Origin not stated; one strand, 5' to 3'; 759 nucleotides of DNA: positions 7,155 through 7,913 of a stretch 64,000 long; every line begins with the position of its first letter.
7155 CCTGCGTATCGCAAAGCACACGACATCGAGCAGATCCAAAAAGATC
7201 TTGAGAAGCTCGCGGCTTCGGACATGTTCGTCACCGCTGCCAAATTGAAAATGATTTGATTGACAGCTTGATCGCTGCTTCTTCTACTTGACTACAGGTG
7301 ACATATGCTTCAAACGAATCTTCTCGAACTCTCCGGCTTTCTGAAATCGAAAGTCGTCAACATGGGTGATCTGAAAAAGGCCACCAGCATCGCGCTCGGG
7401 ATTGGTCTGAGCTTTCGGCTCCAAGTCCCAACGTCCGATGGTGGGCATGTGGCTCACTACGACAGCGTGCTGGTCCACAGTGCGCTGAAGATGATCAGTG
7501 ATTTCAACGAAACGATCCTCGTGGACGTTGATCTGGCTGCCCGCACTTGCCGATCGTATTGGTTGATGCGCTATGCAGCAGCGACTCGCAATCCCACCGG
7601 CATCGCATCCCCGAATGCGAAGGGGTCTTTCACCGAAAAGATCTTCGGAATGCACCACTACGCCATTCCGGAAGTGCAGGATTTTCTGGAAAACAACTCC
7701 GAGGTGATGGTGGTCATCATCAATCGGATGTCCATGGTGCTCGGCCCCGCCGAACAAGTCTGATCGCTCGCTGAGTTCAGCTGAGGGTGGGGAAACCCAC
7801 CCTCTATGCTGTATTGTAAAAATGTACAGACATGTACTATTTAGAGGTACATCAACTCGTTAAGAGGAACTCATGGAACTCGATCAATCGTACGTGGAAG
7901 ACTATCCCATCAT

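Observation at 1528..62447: Conserved-sequence palindromic repeat family at intergenic stem-loops, nearly always followed by TATGC(C/T)G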

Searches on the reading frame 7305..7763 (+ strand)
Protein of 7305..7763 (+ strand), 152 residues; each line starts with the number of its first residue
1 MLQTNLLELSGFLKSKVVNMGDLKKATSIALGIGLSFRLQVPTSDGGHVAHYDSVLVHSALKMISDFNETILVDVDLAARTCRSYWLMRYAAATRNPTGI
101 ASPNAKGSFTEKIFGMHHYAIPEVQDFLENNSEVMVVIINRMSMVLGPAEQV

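Call 67: search_protein_families(library=phrogs, proteins=[window:7305-7763:+])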
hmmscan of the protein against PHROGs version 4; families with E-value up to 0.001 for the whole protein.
window:7305-7763:+ (152 aa): 2 families
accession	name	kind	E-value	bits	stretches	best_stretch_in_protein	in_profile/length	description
phrog_30916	-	unknown function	9e-10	39.9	1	16-142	15-139/150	-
phrog_33967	-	unknown function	4.5e-09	37.3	1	13-93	10-91/148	-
